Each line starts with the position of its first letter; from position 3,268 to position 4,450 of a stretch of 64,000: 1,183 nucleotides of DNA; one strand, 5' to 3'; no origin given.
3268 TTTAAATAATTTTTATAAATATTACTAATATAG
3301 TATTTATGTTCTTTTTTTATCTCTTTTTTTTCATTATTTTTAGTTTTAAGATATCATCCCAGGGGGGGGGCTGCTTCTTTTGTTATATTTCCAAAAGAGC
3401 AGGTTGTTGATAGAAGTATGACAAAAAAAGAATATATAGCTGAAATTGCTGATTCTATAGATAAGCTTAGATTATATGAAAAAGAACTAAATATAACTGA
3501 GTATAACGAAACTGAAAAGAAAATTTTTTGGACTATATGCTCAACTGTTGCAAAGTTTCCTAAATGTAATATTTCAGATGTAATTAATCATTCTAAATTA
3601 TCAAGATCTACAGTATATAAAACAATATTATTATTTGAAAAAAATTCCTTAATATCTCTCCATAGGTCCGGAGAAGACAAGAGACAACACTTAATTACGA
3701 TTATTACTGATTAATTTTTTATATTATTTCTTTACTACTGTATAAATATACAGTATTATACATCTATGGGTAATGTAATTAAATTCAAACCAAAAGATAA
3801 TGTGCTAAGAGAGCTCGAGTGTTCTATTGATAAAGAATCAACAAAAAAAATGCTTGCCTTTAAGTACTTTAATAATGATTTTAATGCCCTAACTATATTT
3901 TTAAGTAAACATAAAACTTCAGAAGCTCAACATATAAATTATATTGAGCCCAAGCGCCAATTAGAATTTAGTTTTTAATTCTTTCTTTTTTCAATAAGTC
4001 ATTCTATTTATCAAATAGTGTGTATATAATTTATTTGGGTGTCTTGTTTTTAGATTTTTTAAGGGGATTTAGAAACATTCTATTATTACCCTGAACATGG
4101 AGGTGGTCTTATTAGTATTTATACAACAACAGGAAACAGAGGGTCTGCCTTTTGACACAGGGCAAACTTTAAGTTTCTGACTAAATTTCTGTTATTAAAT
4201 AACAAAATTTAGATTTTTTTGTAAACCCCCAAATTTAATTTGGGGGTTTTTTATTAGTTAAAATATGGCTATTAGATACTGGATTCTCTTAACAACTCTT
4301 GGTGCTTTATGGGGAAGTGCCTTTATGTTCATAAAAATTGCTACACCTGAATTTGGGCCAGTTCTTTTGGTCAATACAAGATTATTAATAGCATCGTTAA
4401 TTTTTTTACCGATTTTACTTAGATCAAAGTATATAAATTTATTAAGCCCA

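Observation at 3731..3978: Near-consensus LexA (SOS) box in the spacer of a promoter for a possibly leaderless 70-aa orphan ORF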

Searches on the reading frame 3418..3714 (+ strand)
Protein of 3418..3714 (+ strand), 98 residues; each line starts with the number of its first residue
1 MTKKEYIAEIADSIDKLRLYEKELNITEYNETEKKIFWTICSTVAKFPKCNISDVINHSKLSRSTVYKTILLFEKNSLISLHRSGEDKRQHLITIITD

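Call 8: search_protein_families(library=pfam, proteins=[window:3418-3714:+], max_evalue=1)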
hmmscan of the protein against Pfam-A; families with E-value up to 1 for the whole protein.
window:3418-3714:+ (98 aa): 9 families
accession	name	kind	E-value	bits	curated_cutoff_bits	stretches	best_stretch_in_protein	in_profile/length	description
PF01047.28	MarR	-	0.003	17.9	24.6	1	43-90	11-58/59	MarR family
PF12802.13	MarR_2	-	0.0086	16.7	27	1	44-90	14-61/61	MarR family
PF01475.25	FUR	-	0.01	16.4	23.1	1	58-89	38-69/121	Ferric uptake regulator family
PF22381.2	Staph_reg_Sar_Rot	-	0.013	16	27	1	54-95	35-74/85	Transcriptional regulator SarA/Rot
PF02796.21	HTH_7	-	0.025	15.2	23.8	1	52-68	24-40/45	Helix-turn-helix domain of resolvase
PF13551.12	HTH_29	-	0.027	15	28.1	1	61-85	24-51/64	Winged helix-turn helix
PF01418.23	HTH_6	-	0.048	14.1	28.3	1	28-68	13-53/77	Helix-turn-helix domain, rpiR family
PF07547.18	RSD-2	-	0.059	14.3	25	1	7-47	25-66/84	RSD-2 N-terminal domain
PF01978.25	TrmB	-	0.067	13.5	25.6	1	30-70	7-43/68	Sugar-specific transcriptional regulator TrmB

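Call 50: search_protein_families(library=ncbifam, proteins=[window:3418-3711:+], max_evalue=1)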
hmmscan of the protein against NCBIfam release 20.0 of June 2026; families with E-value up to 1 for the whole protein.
window:3418-3711:+ (98 aa): 4 families
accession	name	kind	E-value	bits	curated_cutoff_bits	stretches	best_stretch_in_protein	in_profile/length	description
NF050133.1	TransRegFabT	equivalog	0.0047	17.2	200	1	5-90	2-84/138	fatty acid biosynthesis transcriptional regulator FabT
TIGR02337.1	HpaR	equivalog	0.02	14.7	121.2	1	32-95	27-88/130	homoprotocatechuate degradation operon regulator HpaR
TIGR01889.1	Staph_reg_Sar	paralog_domain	0.026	14.8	62.6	1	48-95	42-89/109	staphylococcal accessory regulator family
NF053777.1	Saro0803TransReg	equivalog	0.11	12.2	200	1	41-95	43-97/140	Saro_0803 family transcriptional regulator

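Call 75: search_protein_families(library=phrogs, proteins=[window:3418-3711:+], max_evalue=0.1)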
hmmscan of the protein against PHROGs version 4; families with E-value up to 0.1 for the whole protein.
window:3418-3711:+ (98 aa): 2 families
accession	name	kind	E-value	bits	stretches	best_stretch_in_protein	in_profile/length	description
phrog_186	-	DNA, RNA and nucleotide metabolism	0.029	15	1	22-89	33-102/308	DnaD-like helicase loader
phrog_9758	-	unknown function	0.079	13.2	0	26-67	7-48/273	-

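Call 76: search_protein_families(library=padloc, proteins=[window:3418-3711:+], max_evalue=0.1)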
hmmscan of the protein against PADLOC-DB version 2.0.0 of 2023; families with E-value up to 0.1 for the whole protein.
window:3418-3711:+ (98 aa): 3 families
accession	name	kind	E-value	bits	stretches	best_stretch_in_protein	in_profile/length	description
PDLC03963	SoFic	-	0.0015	16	1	11-90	271-346/361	-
PDLC01794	CARF1--CARF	-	0.0048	14.7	1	20-75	37-88/168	-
PDLC01860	CARF3--CARF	-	0.0087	14.2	1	40-90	148-198/210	-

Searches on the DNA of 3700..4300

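Call 44: search_rna_families(source=window, start=3700, end=4300, threshold=evalue, max_evalue=10, show_alignments=2)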
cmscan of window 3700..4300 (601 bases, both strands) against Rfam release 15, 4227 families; matches with E-value up to 10: 23.
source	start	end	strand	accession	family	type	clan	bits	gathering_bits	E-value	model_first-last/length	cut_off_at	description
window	4122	4254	+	RF02452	ncr1575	Gene; sRNA;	-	30.9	60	0.014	1-212/212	no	Bacillus sRNA ncr1575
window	4125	4253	+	RF04315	manA-II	Cis-reg;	-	25.8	100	0.034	1-147/147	no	manA_II ncRNA motif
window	4183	4251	+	RF04181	rteR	Gene; sRNA;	-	24.8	72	0.17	1-84/84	no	rteR sRNA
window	4201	4262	+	RF02362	Yfr10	Gene; sRNA;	-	23.9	43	0.34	1-78/78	no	Cyanobacterial functional RNA 10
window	4131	4253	+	RF01456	VrrA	Gene; antisense;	-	22.6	50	0.17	1-140/140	no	Vibrio regulatory RNA of OmpA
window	4123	4255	+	RF00514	His_leader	Cis-reg; leader;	-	22.6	49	0.22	1-126/126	no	Histidine operon leader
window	4196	4255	+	RF01859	Phe_leader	Cis-reg; leader;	-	22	55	0.32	1-125/125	no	Phenylalanine leader peptide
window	4131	4261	+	RF00557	L10_leader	Cis-reg; leader;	-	21.5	44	0.3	1-138/138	no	Ribosomal protein L10 leader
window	4153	4255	+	RF01772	rnk_pseudo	Cis-reg; leader;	-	21.4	55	0.33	1-108/108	no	Pseudomonas rnk leader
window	4180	4251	+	RF02701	PsrR1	Gene; sRNA;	-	20.7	42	0.21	1-79/79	no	Photosynthesis regulatory RNA1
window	4162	4256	+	RF00515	PyrR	Cis-reg;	-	19.7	54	3.3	1-115/115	no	PyrR binding site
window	4217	4252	+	RF00697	mir-186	Gene; miRNA;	-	18.7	70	0.86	1-82/82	no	mir-186 microRNA precursor family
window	4219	4300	-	RF02450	ncr1175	Gene; sRNA;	-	17.9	60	1.2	25-110/110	5'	Bacillus sRNA ncr1175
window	4140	4262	+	RF00121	MicC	Gene; sRNA;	-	17.4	90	6.7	1-123/123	no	MicC RNA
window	4157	4252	+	RF00235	Plasmid_RNAIII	Gene;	-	17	60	4.6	1-131/131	no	Plasmid RNAIII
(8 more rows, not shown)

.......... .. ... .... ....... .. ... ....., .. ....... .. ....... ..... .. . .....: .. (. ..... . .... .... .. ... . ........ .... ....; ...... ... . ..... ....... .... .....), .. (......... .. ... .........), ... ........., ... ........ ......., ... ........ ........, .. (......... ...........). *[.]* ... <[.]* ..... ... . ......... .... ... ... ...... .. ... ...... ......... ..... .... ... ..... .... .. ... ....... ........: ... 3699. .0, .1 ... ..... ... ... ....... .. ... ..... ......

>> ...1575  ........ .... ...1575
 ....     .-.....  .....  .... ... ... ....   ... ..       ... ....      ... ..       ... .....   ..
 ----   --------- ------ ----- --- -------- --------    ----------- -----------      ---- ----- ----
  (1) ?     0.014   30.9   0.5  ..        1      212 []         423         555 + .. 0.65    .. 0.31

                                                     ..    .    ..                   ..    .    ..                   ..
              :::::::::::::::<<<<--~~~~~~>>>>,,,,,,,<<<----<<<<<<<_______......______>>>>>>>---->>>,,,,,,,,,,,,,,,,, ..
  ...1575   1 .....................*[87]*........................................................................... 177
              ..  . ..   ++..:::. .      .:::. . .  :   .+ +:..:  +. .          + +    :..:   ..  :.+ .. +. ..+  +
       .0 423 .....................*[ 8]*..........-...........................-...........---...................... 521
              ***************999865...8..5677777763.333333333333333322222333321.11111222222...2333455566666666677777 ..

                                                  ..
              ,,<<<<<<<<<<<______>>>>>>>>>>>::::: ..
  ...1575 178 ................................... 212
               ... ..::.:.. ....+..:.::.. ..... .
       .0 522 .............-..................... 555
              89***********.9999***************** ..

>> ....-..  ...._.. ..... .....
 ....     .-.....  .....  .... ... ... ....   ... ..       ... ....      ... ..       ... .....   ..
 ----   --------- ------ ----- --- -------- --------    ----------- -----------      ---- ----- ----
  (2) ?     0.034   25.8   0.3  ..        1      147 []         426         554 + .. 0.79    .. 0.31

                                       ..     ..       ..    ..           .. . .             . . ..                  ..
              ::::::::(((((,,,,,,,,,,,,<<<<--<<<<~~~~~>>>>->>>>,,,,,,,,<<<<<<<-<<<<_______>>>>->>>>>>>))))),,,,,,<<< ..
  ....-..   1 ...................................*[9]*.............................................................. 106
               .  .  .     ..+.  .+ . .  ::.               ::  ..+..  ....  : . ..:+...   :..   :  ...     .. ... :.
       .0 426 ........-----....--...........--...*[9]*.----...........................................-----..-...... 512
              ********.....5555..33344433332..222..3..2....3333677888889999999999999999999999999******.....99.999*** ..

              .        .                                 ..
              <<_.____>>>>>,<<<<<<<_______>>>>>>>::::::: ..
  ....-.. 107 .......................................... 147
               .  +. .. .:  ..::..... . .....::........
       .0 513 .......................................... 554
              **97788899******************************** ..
